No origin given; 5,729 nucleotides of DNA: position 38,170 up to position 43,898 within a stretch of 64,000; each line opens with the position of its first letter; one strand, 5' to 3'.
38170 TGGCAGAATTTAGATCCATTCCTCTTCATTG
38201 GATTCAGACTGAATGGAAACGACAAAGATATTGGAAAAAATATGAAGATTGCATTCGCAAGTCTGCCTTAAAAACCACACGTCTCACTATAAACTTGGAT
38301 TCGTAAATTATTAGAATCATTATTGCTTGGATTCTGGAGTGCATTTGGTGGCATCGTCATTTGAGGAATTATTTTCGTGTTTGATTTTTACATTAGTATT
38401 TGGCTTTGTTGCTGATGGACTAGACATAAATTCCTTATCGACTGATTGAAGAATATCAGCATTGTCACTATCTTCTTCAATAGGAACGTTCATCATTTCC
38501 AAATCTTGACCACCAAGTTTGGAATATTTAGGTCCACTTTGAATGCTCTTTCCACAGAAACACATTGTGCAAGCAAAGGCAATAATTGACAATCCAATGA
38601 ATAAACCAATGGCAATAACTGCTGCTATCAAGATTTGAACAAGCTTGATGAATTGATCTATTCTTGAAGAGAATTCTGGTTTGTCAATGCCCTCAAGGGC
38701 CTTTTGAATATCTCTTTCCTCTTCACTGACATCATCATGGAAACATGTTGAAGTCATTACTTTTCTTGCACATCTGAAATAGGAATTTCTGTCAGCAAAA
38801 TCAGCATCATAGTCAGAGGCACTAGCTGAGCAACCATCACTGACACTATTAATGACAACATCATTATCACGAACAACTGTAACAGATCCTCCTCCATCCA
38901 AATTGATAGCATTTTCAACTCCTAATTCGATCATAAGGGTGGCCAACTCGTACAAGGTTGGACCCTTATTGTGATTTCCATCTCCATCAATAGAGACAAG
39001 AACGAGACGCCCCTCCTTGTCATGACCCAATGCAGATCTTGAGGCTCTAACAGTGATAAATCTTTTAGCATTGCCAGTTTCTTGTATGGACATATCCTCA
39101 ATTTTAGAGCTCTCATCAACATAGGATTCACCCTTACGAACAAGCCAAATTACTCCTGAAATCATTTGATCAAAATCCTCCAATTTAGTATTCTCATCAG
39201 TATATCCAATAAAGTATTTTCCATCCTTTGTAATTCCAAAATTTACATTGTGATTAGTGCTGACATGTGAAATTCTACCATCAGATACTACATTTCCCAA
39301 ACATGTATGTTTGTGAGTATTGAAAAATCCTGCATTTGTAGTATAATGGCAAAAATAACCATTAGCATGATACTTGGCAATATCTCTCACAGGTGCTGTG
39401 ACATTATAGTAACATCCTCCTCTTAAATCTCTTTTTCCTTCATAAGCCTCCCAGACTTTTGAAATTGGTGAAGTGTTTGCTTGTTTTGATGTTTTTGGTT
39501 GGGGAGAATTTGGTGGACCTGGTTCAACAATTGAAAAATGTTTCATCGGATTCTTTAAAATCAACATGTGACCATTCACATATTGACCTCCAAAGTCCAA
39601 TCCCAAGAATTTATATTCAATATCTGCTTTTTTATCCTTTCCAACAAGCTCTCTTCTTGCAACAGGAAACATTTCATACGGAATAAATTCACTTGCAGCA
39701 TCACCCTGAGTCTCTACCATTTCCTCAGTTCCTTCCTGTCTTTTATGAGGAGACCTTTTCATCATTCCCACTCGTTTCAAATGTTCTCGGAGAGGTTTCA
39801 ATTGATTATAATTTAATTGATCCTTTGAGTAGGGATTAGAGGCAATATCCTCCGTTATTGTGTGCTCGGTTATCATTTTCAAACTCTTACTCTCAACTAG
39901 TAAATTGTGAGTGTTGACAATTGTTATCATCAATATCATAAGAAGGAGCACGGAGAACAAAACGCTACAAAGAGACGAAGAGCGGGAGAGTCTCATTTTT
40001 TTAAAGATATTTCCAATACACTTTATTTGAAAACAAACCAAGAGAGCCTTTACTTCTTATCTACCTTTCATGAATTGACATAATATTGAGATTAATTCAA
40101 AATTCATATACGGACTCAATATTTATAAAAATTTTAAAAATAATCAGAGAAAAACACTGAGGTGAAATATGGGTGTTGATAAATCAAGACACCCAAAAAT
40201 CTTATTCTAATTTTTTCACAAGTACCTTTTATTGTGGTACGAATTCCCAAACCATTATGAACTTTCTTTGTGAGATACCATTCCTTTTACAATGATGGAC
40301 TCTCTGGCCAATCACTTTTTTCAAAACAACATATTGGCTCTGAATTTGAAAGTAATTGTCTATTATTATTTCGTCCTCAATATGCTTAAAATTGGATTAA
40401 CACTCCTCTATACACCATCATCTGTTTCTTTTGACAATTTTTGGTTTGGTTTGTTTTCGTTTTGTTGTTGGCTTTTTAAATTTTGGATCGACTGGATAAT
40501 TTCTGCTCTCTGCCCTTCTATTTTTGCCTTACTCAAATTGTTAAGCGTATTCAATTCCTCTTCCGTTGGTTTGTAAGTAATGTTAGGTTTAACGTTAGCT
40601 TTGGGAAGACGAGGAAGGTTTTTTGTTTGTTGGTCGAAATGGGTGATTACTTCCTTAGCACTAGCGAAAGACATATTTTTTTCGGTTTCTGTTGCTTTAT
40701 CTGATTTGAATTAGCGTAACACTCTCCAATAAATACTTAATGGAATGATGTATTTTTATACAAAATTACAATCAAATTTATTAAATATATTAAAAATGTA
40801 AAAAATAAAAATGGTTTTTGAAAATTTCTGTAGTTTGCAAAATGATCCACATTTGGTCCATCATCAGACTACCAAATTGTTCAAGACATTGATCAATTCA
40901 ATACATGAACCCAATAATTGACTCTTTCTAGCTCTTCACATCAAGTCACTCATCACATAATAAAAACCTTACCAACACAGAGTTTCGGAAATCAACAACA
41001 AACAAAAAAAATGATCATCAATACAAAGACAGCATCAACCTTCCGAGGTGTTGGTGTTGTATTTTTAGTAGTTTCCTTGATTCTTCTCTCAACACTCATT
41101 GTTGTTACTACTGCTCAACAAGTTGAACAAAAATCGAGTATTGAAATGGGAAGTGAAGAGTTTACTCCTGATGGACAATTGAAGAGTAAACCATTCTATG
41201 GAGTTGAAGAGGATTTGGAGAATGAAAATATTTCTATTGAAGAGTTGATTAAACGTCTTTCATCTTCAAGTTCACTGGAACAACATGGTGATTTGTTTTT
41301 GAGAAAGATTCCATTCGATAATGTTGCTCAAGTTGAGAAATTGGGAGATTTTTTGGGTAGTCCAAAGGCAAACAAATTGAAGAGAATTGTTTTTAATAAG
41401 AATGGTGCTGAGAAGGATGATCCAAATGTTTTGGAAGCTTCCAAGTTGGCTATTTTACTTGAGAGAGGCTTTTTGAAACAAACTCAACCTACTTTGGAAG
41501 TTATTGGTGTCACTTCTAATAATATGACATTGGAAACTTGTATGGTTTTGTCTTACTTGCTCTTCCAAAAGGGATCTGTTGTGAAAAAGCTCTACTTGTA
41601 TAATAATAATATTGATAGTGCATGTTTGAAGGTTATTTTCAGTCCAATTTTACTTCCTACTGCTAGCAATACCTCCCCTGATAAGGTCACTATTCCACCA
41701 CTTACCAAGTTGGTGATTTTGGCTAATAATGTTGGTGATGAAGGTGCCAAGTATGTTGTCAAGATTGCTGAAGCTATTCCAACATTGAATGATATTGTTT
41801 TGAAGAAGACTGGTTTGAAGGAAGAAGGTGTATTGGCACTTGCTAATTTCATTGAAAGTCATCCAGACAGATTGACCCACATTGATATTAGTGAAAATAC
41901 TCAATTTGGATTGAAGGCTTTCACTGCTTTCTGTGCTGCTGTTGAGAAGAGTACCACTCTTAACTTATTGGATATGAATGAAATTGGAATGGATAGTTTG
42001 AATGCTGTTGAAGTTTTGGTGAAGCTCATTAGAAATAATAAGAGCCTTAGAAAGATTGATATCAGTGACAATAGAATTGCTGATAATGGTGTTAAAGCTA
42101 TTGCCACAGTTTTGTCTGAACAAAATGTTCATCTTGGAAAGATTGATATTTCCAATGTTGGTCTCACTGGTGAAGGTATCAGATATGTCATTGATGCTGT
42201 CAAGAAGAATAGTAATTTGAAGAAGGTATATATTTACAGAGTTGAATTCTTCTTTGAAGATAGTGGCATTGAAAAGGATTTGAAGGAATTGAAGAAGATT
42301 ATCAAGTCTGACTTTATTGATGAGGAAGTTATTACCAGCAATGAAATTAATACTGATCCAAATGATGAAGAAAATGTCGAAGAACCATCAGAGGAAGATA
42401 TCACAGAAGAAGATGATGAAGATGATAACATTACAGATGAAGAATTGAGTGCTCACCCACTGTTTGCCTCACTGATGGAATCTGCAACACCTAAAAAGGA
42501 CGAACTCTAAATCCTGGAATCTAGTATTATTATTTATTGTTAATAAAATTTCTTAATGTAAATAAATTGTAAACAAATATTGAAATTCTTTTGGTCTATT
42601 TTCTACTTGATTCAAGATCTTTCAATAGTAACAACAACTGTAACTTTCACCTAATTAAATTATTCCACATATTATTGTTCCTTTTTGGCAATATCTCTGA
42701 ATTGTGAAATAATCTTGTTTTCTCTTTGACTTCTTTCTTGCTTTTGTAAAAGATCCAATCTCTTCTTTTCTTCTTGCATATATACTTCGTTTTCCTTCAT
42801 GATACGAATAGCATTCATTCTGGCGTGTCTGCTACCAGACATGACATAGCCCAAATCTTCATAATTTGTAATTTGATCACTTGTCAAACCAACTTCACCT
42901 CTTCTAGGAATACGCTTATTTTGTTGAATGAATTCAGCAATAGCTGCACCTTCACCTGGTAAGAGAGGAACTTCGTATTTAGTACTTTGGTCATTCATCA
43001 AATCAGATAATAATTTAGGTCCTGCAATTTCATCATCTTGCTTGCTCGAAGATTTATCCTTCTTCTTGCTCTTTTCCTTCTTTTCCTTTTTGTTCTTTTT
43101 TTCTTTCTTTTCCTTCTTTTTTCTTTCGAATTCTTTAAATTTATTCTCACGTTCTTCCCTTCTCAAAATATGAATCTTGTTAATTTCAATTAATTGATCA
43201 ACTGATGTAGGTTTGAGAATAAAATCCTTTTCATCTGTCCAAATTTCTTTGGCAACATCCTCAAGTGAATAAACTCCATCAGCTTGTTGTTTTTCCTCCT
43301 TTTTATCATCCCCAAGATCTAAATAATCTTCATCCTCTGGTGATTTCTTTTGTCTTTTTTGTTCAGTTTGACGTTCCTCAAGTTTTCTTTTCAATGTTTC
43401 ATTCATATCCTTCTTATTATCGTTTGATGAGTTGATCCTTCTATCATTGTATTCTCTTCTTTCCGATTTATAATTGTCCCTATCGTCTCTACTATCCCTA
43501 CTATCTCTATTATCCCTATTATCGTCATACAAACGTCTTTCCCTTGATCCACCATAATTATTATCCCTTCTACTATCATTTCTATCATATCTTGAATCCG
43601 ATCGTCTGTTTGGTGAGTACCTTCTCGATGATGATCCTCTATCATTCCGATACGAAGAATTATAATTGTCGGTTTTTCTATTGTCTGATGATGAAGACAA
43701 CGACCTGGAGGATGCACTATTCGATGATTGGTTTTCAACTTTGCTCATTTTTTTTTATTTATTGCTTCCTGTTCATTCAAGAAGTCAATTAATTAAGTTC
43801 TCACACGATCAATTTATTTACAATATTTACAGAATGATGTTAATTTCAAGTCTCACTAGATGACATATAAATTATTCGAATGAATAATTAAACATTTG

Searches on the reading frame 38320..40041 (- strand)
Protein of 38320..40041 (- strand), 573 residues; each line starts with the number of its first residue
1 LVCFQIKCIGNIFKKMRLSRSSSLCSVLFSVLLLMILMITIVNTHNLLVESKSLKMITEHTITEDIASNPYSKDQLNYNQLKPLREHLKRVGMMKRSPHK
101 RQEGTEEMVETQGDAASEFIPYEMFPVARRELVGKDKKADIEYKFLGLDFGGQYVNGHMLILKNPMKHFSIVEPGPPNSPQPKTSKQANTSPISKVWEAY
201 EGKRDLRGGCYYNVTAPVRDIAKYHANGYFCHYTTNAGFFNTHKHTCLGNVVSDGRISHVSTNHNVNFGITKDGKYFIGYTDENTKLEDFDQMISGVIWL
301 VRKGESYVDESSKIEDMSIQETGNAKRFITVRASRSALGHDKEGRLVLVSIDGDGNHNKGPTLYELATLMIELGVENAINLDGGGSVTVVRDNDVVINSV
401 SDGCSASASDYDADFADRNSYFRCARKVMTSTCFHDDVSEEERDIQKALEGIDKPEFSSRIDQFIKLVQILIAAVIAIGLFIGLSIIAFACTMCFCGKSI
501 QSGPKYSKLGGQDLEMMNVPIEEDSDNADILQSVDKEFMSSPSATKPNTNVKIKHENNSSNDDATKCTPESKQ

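Call 14: search_protein_families(library=pfam, proteins=[window:38320-40041:-], max_evalue=0.001)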
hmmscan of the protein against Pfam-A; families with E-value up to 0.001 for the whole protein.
window:38320-40041:- (573 aa): 1 family
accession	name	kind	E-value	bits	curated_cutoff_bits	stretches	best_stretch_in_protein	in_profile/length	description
PF09992.14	NAGPA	-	9.8e-34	117.4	25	1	232-402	4-156/169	Phosphodiester glycosidase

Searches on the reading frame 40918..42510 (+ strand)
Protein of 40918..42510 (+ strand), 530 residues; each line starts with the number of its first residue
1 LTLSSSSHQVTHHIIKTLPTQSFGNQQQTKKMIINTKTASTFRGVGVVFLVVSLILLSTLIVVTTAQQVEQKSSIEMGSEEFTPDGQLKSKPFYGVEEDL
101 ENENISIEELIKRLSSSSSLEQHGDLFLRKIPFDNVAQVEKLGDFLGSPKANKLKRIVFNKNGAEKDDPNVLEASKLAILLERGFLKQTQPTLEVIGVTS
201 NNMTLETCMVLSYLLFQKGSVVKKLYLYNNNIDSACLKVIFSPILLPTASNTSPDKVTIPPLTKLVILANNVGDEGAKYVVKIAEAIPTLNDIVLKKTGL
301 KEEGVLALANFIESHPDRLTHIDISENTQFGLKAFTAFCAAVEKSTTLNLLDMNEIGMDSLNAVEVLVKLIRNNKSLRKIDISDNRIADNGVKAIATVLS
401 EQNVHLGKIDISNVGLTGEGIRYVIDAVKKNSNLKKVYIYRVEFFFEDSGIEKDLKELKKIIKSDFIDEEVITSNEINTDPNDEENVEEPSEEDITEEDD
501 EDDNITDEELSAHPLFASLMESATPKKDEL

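Call 14: search_protein_families(library=pfam, proteins=[window:40918-42510:+], max_evalue=0.001)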
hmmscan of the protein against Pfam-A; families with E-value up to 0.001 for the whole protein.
window:40918-42510:+ (530 aa): 1 family
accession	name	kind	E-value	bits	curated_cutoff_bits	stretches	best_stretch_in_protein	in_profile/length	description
PF13516.12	LRR_6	-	9.4e-07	28.9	23.4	1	373-396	1-24/24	Leucine Rich repeat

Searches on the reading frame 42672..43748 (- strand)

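Call 14: search_protein_families(library=pfam, proteins=[window:42672-43748:-], max_evalue=0.001)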
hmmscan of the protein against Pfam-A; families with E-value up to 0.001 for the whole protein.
window:42672-43748:- (358 aa): 1 family
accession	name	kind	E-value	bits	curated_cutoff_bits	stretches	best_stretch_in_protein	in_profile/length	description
PF06047.16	Nkap_C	-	1.3e-44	150.9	25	1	256-355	2-101/102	NF-kappa-B-activating protein C-terminal domain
